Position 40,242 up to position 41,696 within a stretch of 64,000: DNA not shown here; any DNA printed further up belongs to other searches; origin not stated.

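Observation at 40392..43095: Tight operon of GTP-cyclohydrolase-II-like, type-2 OMP-decarboxylase-like and guanylate-kinase-like genes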

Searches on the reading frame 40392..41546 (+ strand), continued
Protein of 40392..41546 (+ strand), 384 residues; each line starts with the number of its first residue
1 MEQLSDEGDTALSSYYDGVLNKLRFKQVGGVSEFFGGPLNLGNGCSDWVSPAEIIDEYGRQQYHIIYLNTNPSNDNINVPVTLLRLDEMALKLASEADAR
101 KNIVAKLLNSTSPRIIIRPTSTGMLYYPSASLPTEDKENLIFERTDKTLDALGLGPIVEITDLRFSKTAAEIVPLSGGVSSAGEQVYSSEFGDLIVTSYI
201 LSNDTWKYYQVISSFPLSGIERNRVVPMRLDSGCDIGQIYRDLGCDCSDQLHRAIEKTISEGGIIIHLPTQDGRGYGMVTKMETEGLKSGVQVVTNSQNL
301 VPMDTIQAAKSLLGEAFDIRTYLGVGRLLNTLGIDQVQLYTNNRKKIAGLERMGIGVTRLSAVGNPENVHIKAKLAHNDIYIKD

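Call 44: search_protein_families(library=pfam, proteins=[L018:2499-3563:-, L018:3565-4395:-, L018:4392-4988:-, L018:4994-6088:-, L018:6131-7120:-, L018:7140-7955:-, L018:8054-9799:-, L018:11271-12128:-, L018:12312-13127:+, L018:13135-14226:-], max_evalue=0.001)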
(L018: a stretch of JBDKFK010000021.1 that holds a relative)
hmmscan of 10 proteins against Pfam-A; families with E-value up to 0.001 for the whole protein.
L018:2499-3563:- (354 aa): 2 families
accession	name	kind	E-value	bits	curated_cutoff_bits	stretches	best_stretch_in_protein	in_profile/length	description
PF03222.19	Trp_Tyr_perm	-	3e-09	36.9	22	1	5-166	6-173/393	Tryptophan/tyrosine permease family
PF01490.24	Aa_trans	-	4.1e-08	32.7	25.6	1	6-227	7-253/410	Transmembrane amino acid transporter protein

L018:3565-4395:- (276 aa): 1 family
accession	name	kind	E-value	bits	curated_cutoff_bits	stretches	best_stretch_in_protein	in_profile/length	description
PF00215.30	OMPdecase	-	2e-26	93.7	27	1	17-251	2-215/221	Orotidine 5'-phosphate decarboxylase / HUMPS family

L018:4392-4988:- (198 aa): 2 families
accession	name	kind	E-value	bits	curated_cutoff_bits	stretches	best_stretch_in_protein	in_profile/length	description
PF00156.33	Pribosyltran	-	1.8e-06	27.8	26.3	1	44-157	9-133/158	Phosphoribosyl transferase domain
PF14681.12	UPRTase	-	0.00096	19.1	27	0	102-147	113-156/206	Uracil phosphoribosyltransferase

L018:4994-6088:- (364 aa): 2 families
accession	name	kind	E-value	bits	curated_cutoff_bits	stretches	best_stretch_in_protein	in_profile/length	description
PF01180.27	DHO_dh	-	6.7e-16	58.8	27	1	166-362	105-289/291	Dihydroorotate dehydrogenase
PF01207.24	Dus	-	0.00022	20.9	20.4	1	180-359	69-230/311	Dihydrouridine synthase (Dus)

L018:6131-7120:- (329 aa): 2 families
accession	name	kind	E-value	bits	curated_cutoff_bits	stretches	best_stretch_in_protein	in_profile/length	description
PF01979.26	Amidohydro_1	-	4e-16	59.6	25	1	26-328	5-300/345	Amidohydrolase family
PF07969.17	Amidohydro_3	-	7.6e-10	39.3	29.7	1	51-328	137-426/472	Amidohydrolase family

L018:7140-7955:- (271 aa): 2 families
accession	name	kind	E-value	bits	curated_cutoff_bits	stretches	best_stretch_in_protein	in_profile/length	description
PF19420.4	DDAH_eukar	-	2.3e-22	80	23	1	33-263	24-287/291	N,N dimethylarginine dimethylhydrolase, eukaryotic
PF02274.22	ADI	-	1.3e-10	41.3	22.8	1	63-190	120-264/377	Arginine deiminase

L018:8054-9799:- (581 aa): 4 families
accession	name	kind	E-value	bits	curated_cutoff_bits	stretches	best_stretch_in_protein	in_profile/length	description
PF00764.25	Arginosuc_synth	-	2e-67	226.7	27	1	64-224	1-161/162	Arginosuccinate synthase N-terminal HUP domain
PF20979.2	Arginosuc_syn_C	-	2.4e-62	210.8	27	1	234-452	1-218/219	Arginosuccinate synthase C-terminal domain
PF02142.27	MGS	-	1.5e-15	57.6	24.1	1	474-564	3-94/94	MGS-like domain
PF06508.19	QueC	-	1.4e-06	28.4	22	1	64-178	1-120/210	Queuosine biosynthesis protein QueC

L018:11271-12128:- (285 aa): 1 family
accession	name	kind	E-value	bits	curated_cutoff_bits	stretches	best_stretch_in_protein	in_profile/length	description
PF00215.30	OMPdecase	-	0.0001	22.7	27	1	20-231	2-184/221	Orotidine 5'-phosphate decarboxylase / HUMPS family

L018:12312-13127:+ (271 aa): 1 family
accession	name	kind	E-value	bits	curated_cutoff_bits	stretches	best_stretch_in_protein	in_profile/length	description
PF00294.29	PfkB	-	1.2e-30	107.3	25.8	1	4-267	3-296/302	pfkB family carbohydrate kinase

L018:13135-14226:- (363 aa): 0 families

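Call 46: search_protein_families(library=pfam, proteins=[L020:6110-7747:+, L020:7814-8794:-, L020:9199-9816:-, L020:11153-11947:+, L020:11926-12753:+, L020:12739-13566:-, L020:13576-14529:-, L020:14528-16381:+, L020:16491-17279:+, L020:17486-18406:+], max_evalue=0.001)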
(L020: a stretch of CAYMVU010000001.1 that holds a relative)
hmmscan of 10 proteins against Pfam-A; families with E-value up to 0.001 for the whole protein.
L020:6110-7747:+ (545 aa): 4 families
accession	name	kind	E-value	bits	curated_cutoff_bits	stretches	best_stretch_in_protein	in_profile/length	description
PF00764.25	Arginosuc_synth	-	4.2e-67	225.7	27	1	22-183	1-162/162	Arginosuccinate synthase N-terminal HUP domain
PF20979.2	Arginosuc_syn_C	-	2.2e-65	220.8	27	1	192-410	1-218/219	Arginosuccinate synthase C-terminal domain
PF02142.27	MGS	-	1.8e-12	47.7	24.1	1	434-525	5-94/94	MGS-like domain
PF06508.19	QueC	-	7.8e-06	26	22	1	22-83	1-61/210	Queuosine biosynthesis protein QueC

L020:7814-8794:- (326 aa): 2 families
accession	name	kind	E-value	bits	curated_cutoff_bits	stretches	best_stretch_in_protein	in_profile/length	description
PF01979.26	Amidohydro_1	-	1.2e-12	48.2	25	1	23-325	5-300/345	Amidohydrolase family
PF07969.17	Amidohydro_3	-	2.3e-07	31.1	29.7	1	126-326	226-427/472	Amidohydrolase family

L020:9199-9816:- (205 aa): 8 families
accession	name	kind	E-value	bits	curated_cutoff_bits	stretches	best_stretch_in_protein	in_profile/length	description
PF00485.24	PRK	-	3.4e-41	141.6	22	1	6-190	1-194/196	Phosphoribulokinase / Uridine kinase family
PF13238.12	AAA_18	-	2.5e-07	31.6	29.4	1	7-151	1-118/128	AAA domain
PF01121.26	CoaE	-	3.1e-05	24.1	27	0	5-27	1-23/180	Dephospho-CoA kinase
PF13207.12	AAA_17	-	0.00026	21.7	27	0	119-156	96-132/136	AAA domain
PF02283.22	CobU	-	0.00037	20.5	27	0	9-55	3-45/168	Cobinamide kinase / cobinamide phosphate guanyltransferase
PF02223.23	Thymidylate_kin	-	0.00042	20.5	27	0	11-33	3-25/185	Thymidylate kinase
PF01712.25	dNK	-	0.00053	20.2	27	0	7-86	1-82/203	Deoxynucleoside kinase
PF06414.18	Zeta_toxin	-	0.00053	19.9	22.3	0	9-40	21-54/199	Zeta toxin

L020:11153-11947:+ (264 aa): 0 families

L020:11926-12753:+ (275 aa): 1 family
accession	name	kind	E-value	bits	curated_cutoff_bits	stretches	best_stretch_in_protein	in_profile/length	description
PF00294.29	PfkB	-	1.6e-34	120.1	25.8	1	6-270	3-296/302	pfkB family carbohydrate kinase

L020:12739-13566:- (275 aa): 1 family
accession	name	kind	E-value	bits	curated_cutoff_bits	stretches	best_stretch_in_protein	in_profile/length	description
PF00215.30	OMPdecase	-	7.6e-11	42.8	27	1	16-178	1-141/221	Orotidine 5'-phosphate decarboxylase / HUMPS family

L020:13576-14529:- (317 aa): 0 families

L020:14528-16381:+ (617 aa): 5 families
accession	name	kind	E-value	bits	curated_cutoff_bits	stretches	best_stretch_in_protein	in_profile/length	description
PF14791.11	DNA_pol_B_thumb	-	2.2e-22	79.1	25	1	276-355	2-63/63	DNA polymerase beta thumb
PF14716.13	HHH_8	-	1.9e-12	47.8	30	1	8-88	3-72/73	Helix-hairpin-helix domain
PF14520.12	HHH_5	-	6.2e-08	33.4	27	1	105-163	3-55/57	Helix-hairpin-helix domain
PF02811.25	PHP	-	1e-06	29.7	26.4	1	380-548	1-163/164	PHP domain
PF00633.29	HHH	-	7.1e-05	22.9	24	0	98-117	5-24/30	Helix-hairpin-helix motif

L020:16491-17279:+ (262 aa): 2 families
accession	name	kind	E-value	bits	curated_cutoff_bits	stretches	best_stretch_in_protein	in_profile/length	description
PF00149.33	Metallophos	-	8.2e-16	59.4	21.5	1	2-202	1-190/191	Calcineurin-like phosphoesterase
PF12850.12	Metallophos_2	-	3.1e-09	37.5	27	1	3-99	2-75/154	Calcineurin-like phosphoesterase superfamily domain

L020:17486-18406:+ (306 aa): 2 families
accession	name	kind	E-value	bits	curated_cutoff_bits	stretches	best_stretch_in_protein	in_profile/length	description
PF01180.27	DHO_dh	-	1.1e-72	245.1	27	1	4-288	2-291/291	Dihydroorotate dehydrogenase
PF01207.24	Dus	-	6.7e-05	22.6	20.4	0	114-190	74-156/311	Dihydrouridine synthase (Dus)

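Call 53: search_protein_families(library=padloc, proteins=[window:40392-41546:+, L001:7329-7958:+, L007:8391-9206:-], max_evalue=0.01)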
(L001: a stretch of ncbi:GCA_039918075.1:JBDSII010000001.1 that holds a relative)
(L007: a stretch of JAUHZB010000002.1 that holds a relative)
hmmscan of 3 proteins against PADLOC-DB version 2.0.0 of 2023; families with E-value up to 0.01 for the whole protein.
window:40392-41546:+ (384 aa): 0 families

L001:7329-7958:+ (209 aa): 0 families

L007:8391-9206:- (271 aa): 0 families

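Call 54: find_homologous_proteins(query=A1, max_evalue=0.001)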
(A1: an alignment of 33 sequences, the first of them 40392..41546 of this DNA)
Query A1 (33 sequences) (384 aa, profile of the alignment): 80 proteins with E <= 0.001 among 8000 candidates.
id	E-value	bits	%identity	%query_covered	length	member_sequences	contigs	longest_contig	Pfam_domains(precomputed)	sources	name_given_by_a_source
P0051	8.1e-165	567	37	97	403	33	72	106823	PF00925.26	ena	-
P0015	1.6e-163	563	40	99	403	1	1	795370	PF00925.26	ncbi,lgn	ncbi:MAG: hypothetical protein ABIP50_02350 [Candidatus Saccharimonadales bacterium]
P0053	2.8e-163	562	38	97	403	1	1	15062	PF00925.26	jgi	jgi:GTP cyclohydrolase II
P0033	4.3e-163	561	40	96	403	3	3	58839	PF00925.26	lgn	-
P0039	6.8e-161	554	38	97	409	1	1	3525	PF00925.26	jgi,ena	-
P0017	1.2e-160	553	39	97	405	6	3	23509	PF00925.26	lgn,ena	-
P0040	2.8e-160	552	38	98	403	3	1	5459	PF00925.26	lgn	-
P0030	9.1e-159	547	39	97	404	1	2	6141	PF00925.26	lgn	-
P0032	1.6e-158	546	40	96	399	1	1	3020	PF00925.26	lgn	-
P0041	1.7e-158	546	37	96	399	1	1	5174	PF00925.26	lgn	-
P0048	6.8e-158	544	38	96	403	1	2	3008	PF00925.26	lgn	-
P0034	4.4e-157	542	37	100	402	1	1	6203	PF00925.26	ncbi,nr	ncbi:MAG: ribA [Candidatus Saccharibacteria bacterium]|nr:ribA [Candidatus Saccharibacteria bacteriu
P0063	8.1e-157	541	37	95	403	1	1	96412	PF00925.26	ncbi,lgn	ncbi:MAG: hypothetical protein V4702_03195 [Patescibacteria group bacterium]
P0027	2.0e-156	539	40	97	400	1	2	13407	PF00925.26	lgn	-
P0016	1.0e-155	537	40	97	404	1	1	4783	PF00925.26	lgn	-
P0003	2.9e-152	526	51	98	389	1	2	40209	PF00925.26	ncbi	-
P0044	1.2e-139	484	39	98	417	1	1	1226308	PF00925.26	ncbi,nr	ncbi:hypothetical protein IPL68_05900 [Candidatus Saccharibacteria bacterium]|nr:MAG: hypothetical p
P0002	2.4e-137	477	74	100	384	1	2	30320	PF00925.26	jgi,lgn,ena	-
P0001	8.0e-135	468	93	100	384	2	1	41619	PF00925.26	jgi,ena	-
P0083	5.5e-119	416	32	96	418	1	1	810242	PF00925.26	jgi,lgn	-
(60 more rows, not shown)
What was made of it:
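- It forms a discrete family at more than 200 bits, against less than 80 bits for RibA-type proteins (call 54).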

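Call 68: search_protein_families(library=pfam, proteins=[L024:11300-12214:+, L024:12217-13362:+, L024:13374-14393:+, L026:6505-7401:+, L024:7706-8800:+, L024:6589-7596:-, L022:16151-16882:-, L022:14469-15191:-, L022:17850-18692:-, L022:12137-12910:-], max_evalue=0.001)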
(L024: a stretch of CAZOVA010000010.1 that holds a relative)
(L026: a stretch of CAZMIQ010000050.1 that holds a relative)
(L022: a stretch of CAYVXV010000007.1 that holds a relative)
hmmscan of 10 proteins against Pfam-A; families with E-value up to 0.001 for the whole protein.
L024:11300-12214:+ (304 aa): 0 families

L024:12217-13362:+ (381 aa): 0 families

L024:13374-14393:+ (339 aa): 1 family
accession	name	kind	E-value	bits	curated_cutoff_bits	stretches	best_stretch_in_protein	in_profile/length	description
PF09603.15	Fib_succ_major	-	7.6e-11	43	33.9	1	114-335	5-187/187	Fibrobacter succinogenes major domain (Fib_succ_major)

L026:6505-7401:+ (298 aa): 1 family
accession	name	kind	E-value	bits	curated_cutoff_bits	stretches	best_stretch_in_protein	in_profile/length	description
PF09603.15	Fib_succ_major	-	4e-13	50.5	33.9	1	110-229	6-98/187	Fibrobacter succinogenes major domain (Fib_succ_major)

L024:7706-8800:+ (364 aa): 6 families
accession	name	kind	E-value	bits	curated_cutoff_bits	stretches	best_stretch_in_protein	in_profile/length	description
PF03054.22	tRNA_Me_trans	-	8.3e-69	231.7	20.6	1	2-197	1-201/202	tRNA methyl transferase HUP domain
PF20259.3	tRNA_Me_trans_M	-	5.8e-16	58.2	27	1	202-268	1-66/66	tRNA methyl transferase PRC-barrel domain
PF20258.4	tRNA_Me_trans_C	-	1.8e-10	41.5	20.6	1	290-363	13-77/77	Aminomethyltransferase beta-barrel domain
PF02540.23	NAD_synthase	-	1.7e-09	37.6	21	1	2-72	19-87/242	NAD synthase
PF06508.19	QueC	-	0.00081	19.4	22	0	7-73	5-69/210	Queuosine biosynthesis protein QueC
PF02568.20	ThiI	-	0.00099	19.2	20.5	0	4-68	6-74/197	Thiamine biosynthesis protein (ThiI)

L024:6589-7596:- (335 aa): 0 families

L022:16151-16882:- (243 aa): 5 families
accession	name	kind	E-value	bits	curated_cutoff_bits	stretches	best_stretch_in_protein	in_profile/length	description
PF13561.12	adh_short_C2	-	3.4e-52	177.8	27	1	18-240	6-235/236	Enoyl-(Acyl carrier protein) reductase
PF00106.31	adh_short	-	1.6e-47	162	26.6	1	9-189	1-189/195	short chain dehydrogenase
PF08659.16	KR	-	1.7e-09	38.3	22.6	1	10-178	2-174/180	KR domain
PF23441.1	SDR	-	1e-06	28.8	27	1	103-242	116-257/258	SDR-like rossmann domain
PF01370.27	Epimerase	-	1.9e-06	27.9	20.9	1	12-94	2-79/240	NAD dependent epimerase/dehydratase family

L022:14469-15191:- (240 aa): 1 family
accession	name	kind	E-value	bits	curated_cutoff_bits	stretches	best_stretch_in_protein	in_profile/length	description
PF00696.33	AA_kinase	-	5.6e-25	88.9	24.9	1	12-215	1-233/234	Amino acid kinase family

L022:17850-18692:- (280 aa): 1 family
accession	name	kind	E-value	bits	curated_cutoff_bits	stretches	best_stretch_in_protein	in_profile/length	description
PF03266.21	NTPase_1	-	3.4e-29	102.3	23.9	1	5-167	1-164/168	NTPase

L022:12137-12910:- (257 aa): 0 families
